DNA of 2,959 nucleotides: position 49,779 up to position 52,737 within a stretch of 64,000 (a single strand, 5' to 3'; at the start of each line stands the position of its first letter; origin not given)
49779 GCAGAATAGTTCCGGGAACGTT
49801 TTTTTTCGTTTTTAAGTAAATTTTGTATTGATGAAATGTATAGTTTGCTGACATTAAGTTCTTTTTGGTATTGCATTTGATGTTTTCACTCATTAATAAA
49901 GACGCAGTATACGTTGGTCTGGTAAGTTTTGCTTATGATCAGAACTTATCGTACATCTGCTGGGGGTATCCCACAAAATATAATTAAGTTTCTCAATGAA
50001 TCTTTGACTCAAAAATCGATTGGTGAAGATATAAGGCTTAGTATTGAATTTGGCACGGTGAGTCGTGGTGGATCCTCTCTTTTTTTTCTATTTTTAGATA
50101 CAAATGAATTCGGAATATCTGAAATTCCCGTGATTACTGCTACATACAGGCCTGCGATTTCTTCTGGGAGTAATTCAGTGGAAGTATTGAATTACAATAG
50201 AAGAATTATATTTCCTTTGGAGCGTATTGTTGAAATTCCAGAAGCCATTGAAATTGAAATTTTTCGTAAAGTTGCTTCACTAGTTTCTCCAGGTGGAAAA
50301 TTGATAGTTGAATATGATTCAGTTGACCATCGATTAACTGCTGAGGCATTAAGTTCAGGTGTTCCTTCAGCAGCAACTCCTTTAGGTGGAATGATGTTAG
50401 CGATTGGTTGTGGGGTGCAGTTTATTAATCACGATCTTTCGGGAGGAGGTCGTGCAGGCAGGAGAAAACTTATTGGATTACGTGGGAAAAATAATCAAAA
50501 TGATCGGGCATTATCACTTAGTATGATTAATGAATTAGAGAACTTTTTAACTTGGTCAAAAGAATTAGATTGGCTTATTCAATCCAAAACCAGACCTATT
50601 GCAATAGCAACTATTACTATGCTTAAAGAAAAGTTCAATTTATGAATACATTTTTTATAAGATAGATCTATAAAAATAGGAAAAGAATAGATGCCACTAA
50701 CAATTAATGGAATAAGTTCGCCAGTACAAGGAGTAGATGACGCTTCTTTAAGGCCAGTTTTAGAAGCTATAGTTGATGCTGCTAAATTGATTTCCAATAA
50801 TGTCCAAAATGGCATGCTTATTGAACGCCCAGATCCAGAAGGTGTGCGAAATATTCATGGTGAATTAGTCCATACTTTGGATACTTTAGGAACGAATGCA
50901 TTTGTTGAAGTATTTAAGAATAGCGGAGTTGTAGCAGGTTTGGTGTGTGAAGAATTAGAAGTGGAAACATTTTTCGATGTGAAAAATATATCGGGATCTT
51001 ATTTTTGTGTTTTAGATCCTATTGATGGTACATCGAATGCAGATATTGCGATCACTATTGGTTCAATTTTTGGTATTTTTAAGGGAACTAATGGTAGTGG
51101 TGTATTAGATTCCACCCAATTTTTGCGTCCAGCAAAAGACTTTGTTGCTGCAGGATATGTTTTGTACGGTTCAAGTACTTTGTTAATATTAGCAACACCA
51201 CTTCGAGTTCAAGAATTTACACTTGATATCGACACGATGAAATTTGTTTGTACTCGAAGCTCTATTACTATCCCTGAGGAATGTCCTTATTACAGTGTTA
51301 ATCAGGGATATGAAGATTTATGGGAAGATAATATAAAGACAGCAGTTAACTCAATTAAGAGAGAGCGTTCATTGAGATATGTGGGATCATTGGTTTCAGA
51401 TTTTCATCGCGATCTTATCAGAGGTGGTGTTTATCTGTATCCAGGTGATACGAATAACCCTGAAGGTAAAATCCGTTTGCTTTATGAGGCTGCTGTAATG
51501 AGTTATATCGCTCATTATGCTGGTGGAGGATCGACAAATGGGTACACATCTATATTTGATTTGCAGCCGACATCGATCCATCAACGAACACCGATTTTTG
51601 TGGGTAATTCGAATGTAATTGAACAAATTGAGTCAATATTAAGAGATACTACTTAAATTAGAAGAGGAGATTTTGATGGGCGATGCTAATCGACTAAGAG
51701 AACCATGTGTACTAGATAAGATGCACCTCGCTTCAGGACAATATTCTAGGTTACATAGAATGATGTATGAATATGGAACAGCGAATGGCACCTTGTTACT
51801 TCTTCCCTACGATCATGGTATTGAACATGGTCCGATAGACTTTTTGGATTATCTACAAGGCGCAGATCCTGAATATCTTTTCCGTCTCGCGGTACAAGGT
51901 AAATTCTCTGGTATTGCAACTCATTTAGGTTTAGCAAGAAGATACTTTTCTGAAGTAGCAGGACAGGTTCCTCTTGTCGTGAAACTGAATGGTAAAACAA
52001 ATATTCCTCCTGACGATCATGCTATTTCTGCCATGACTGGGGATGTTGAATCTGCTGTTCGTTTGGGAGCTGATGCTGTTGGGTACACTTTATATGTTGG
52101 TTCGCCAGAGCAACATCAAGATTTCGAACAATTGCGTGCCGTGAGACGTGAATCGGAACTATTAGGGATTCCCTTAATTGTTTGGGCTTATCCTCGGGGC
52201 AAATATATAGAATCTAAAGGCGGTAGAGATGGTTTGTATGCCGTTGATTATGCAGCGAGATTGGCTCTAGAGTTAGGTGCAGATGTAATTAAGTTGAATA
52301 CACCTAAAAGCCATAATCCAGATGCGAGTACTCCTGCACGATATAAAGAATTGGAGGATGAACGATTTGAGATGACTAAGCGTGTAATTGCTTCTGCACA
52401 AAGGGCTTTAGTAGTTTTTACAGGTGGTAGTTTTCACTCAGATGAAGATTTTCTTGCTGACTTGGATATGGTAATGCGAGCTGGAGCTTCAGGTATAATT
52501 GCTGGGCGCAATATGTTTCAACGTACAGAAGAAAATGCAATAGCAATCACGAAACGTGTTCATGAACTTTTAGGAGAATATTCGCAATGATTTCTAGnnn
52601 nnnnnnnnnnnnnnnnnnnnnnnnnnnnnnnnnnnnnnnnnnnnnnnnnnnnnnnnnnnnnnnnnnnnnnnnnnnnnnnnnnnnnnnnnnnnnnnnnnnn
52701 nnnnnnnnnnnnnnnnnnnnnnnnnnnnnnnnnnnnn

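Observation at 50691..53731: Gluconeogenic trio whose third member lacks a start codon and appears catalytically altered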

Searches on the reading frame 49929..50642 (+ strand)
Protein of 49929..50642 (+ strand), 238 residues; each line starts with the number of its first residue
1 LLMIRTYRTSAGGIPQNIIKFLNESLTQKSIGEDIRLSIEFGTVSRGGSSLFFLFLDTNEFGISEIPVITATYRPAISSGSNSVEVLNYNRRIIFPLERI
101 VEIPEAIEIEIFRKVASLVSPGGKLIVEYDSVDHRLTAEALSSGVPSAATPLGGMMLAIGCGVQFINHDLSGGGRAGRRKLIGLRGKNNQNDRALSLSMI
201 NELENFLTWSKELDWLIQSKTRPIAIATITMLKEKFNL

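Call 4: search_protein_families(library=pfam, proteins=[window:49929-50642:+], max_evalue=0.01)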
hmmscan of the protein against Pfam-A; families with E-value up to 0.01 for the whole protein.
window:49929-50642:+ (238 aa): 1 family
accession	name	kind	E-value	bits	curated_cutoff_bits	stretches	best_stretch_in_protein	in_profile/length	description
PF06557.17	DUF1122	-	1.2e-08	35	25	1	97-208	64-172/176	Protein of unknown function (DUF1122)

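Call 29: search_protein_families(library=ncbifam, proteins=[window:49929-50642:+], max_evalue=0.001)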
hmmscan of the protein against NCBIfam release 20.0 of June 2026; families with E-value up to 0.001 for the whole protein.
window:49929-50642:+ (238 aa): 0 families

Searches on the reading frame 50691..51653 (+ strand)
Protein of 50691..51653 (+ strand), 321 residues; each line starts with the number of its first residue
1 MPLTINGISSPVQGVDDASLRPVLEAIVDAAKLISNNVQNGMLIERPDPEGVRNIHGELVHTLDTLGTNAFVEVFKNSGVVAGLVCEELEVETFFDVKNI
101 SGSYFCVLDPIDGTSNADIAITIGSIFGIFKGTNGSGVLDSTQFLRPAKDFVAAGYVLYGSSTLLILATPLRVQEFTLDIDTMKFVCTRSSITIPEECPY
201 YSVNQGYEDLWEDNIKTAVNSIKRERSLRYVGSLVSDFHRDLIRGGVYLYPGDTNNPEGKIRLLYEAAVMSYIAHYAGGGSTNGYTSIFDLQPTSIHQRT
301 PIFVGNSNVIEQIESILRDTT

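Call 4: search_protein_families(library=pfam, proteins=[window:50691-51653:+], max_evalue=0.01)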
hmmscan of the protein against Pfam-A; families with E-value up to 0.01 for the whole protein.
window:50691-51653:+ (321 aa): 2 families
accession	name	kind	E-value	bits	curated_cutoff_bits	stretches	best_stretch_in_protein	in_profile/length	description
PF00316.25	FBPase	-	1.4e-37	129.6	34.8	1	19-188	20-189/191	Fructose-1-6-bisphosphatase, N-terminal domain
PF18913.5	FBPase_C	-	1.4e-37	128.8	27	1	194-317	1-126/127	Fructose-1-6-bisphosphatase, C-terminal domain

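Call 29: search_protein_families(library=ncbifam, proteins=[window:50691-51653:+], max_evalue=0.001)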
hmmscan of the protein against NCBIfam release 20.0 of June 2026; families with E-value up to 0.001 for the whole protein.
window:50691-51653:+ (321 aa): 10 families
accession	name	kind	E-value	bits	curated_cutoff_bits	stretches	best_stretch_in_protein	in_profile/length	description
NF006778.0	PRK09293.1-1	equivalog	6.5e-86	288.1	368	1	19-319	24-331/335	class 1 fructose-bisphosphatase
NF006779.0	PRK09293.1-3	equivalog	1.1e-75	254.8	349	1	17-316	20-329/334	class 1 fructose-bisphosphatase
NF006780.0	PRK09293.1-4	equivalog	1e-57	195.7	358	1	22-319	26-324/343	class 1 fructose-bisphosphatase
NF006783.0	PRK09293.2-4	equivalog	9e-47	159.5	521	1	23-318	30-311/315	class 1 fructose-bisphosphatase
NF006786.0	PRK09293.3-3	subfamily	6.1e-46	156.9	428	1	22-317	6-285/286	class 1 fructose-bisphosphatase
NF006785.0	PRK09293.3-2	equivalog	6.8e-44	150.2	477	1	53-315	44-288/291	class 1 fructose-bisphosphatase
NF006784.0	PRK09293.2-5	equivalog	9.5e-36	123.5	395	1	25-316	2-275/279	class 1 fructose-bisphosphatase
NF006782.0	PRK09293.2-3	equivalog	1.5e-29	103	457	1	23-316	4-277/280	class 1 fructose-bisphosphatase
NF006781.0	PRK09293.2-1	equivalog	6e-09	35.6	576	1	83-277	74-243/290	class 1 fructose-bisphosphatase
NF009321.0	PRK12676.1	equivalog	3.2e-06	26.4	264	1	56-124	40-103/264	bifunctional fructose-bisphosphatase/inositol-phosphate phosphatase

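Call 58: search_solved_structures(query=window:50691-51653:+, show_alignments=1)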
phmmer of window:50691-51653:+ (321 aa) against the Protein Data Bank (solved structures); distinct sequences matched with E-value up to 0.001: 43.
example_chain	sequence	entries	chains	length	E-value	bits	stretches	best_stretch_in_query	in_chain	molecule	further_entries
5iz1_A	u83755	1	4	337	1.2e-60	208.7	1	13-317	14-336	fructose-1,6-bisphosphatase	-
1dbz_A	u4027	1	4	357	4e-60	207.1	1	12-317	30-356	FRUCTOSE-1,6-BISPHOSPHATASE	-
1d9q_A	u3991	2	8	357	4.5e-60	206.9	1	12-317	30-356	FRUCTOSE-1,6-BISPHOSPHATASE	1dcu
2gq1_A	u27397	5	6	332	1.4e-59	205.3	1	20-319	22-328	Fructose-1,6-bisphosphatase | Fructose-bisphosphatase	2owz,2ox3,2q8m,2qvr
1spi_A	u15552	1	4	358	1.9e-59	204.9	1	8-317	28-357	FRUCTOSE 1,6-BISPHOSPHATASE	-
7ns3_Fb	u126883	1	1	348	8.6e-54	186.3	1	22-312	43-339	Fructose-bisphosphatase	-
7ns5_A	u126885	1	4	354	9e-54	186.2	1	22-312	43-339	Fructose-1,6-bisphosphatase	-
1yxi_A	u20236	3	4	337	2e-53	185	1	20-313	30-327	Fructose-1,6-bisphosphatase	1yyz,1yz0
1frp_A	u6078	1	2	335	2e-53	185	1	20-313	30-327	FRUCTOSE 1,6-BISPHOSPHATASE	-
4gbv_A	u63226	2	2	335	2e-53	185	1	20-313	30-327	Fructose-1,6-bisphosphatase 1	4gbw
1kz8_A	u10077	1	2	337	3.8e-53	184.1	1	20-313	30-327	FRUCTOSE-1,6-BISPHOSPHATASE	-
1fbc_A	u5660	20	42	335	3.9e-53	184.1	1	20-313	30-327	FRUCTOSE 1,6-BISPHOSPHATASE | FRUCTOSE-1,6-BISPHOSPHATASE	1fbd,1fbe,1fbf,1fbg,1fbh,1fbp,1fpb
4gx3_A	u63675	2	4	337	4.7e-53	183.8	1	20-313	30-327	Fructose-1,6-bisphosphatase 1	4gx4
4gx6_A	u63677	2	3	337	5.2e-53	183.7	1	20-313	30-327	Fructose-1,6-bisphosphatase 1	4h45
1cnq_A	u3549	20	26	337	5.3e-53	183.7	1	20-313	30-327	FRUCTOSE-1,6-BISPHOSPHATASE | Fructose-1,6-bisphosphatase 1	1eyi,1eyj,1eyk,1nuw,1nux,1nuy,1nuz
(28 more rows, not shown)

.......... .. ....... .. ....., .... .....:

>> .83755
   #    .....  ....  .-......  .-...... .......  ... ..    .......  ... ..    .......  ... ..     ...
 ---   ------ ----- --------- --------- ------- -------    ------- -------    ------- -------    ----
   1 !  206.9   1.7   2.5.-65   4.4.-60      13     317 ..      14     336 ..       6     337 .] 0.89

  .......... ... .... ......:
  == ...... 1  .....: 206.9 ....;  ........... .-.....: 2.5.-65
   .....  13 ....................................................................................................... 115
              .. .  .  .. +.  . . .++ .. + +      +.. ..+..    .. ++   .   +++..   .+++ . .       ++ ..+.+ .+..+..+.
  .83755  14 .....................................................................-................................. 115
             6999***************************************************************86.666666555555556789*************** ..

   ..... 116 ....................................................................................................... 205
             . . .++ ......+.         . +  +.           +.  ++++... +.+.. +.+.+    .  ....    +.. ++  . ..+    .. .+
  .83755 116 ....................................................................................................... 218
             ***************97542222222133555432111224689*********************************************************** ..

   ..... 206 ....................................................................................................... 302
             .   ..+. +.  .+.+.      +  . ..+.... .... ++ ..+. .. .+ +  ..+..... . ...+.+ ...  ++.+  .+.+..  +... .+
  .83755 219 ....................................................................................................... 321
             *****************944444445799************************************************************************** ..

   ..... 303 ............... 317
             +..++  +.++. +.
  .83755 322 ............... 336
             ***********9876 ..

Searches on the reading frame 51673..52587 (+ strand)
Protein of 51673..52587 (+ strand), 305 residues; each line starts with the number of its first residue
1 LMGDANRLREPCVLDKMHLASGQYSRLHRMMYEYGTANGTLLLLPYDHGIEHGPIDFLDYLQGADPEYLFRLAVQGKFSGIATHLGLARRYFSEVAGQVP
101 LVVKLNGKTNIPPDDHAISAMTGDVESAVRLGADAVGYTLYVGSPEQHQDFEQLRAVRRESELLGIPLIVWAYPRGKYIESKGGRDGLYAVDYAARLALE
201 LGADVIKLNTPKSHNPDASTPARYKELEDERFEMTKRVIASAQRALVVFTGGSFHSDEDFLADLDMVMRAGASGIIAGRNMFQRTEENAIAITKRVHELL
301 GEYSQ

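Call 4: search_protein_families(library=pfam, proteins=[window:51673-52587:+], max_evalue=0.01)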
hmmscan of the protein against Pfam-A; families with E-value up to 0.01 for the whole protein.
window:51673-52587:+ (305 aa): 1 family
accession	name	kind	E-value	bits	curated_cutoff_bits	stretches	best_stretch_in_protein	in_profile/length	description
PF01791.15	DeoC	-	7.2e-40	137.5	23.8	1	42-284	2-229/229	DeoC/LacD family aldolase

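Call 29: search_protein_families(library=ncbifam, proteins=[window:51676-52587:+], max_evalue=0.001)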
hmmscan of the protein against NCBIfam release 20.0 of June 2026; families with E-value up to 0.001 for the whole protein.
window:51676-52587:+ (304 aa): 10 families
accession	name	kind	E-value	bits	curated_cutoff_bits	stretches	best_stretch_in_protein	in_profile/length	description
NF006704.0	PRK09250.1-1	equivalog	5.2e-60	202.9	277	1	20-298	19-304/308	class I fructose-bisphosphate aldolase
NF005556.0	PRK07226.1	subfamily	9.1e-51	172.8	241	2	20-208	4-180/267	2-amino-3,7-dideoxy-D-threo-hept-6-ulosonate synthase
NF040816.1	Fbpase1_Arch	equivalog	1.2e-43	149.5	430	2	21-207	7-184/271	class I fructose-bisphosphate aldolase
TIGR01949.1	ADH_synth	equivalog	2.6e-40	138.7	299.45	2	21-208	2-174/255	2-amino-3,7-dideoxy-D-threo-hept-6-ulosonate synthase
NF005321.0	PRK06852.1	equivalog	1.4e-36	126.2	420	1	32-298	29-290/308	aldolase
NF006707.0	PRK09250.1-4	equivalog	3.1e-27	95.5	327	1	29-297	58-345/355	class I fructose-bisphosphate aldolase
NF041223.1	BagB_FevI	exception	2.4e-22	79.4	500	1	20-290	4-247/257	bagremycin/ferroverdin biosynthesis DhnA-type aldolase BagB/FevI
NF006706.0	PRK09250.1-3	equivalog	3.5e-18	65.6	664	1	29-296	55-339/350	class I fructose-bisphosphate aldolase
NF006705.0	PRK09250.1-2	equivalog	4.2e-17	62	682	1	28-295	54-337/349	class I fructose-bisphosphate aldolase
NF006081.0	PRK08227.1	equivalog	1.2e-13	51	297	1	18-206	32-203/291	3-hydroxy-5-phosphonooxypentane-2,4-dione thiolase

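Call 59: search_solved_structures(query=window:51676-52587:+, show_alignments=2)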
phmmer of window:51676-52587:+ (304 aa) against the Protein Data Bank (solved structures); distinct sequences matched with E-value up to 0.001: 8.
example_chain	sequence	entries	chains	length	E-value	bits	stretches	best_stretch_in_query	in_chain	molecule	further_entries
1ojx_A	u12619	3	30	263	2.1e-49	171.6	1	37-292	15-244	FRUCTOSE-BISPHOSPHATE ALDOLASE CLASS I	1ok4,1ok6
2yce_A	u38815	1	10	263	1.9e-48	168.4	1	37-292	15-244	FRUCTOSE-BISPHOSPHATE ALDOLASE CLASS 1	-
1w8s_A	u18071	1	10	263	6.8e-47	163.3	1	37-292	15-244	FRUCTOSE-BISPHOSPHATE ALDOLASE CLASS I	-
2qjg_A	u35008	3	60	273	1.1e-29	106.8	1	33-300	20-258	Putative aldolase MJ0400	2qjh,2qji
4moz_A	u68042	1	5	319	2.1e-24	89.5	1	36-298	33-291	Fructose-bisphosphate aldolase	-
3gkf_O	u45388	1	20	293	3.1e-08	36.4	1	21-207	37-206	Aldolase lsrF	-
3glc_A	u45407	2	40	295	3.2e-08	36.4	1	21-207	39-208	Aldolase lsrF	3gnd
4p2v_A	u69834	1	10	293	1.2e-07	34.5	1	21-205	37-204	Uncharacterized aldolase LsrF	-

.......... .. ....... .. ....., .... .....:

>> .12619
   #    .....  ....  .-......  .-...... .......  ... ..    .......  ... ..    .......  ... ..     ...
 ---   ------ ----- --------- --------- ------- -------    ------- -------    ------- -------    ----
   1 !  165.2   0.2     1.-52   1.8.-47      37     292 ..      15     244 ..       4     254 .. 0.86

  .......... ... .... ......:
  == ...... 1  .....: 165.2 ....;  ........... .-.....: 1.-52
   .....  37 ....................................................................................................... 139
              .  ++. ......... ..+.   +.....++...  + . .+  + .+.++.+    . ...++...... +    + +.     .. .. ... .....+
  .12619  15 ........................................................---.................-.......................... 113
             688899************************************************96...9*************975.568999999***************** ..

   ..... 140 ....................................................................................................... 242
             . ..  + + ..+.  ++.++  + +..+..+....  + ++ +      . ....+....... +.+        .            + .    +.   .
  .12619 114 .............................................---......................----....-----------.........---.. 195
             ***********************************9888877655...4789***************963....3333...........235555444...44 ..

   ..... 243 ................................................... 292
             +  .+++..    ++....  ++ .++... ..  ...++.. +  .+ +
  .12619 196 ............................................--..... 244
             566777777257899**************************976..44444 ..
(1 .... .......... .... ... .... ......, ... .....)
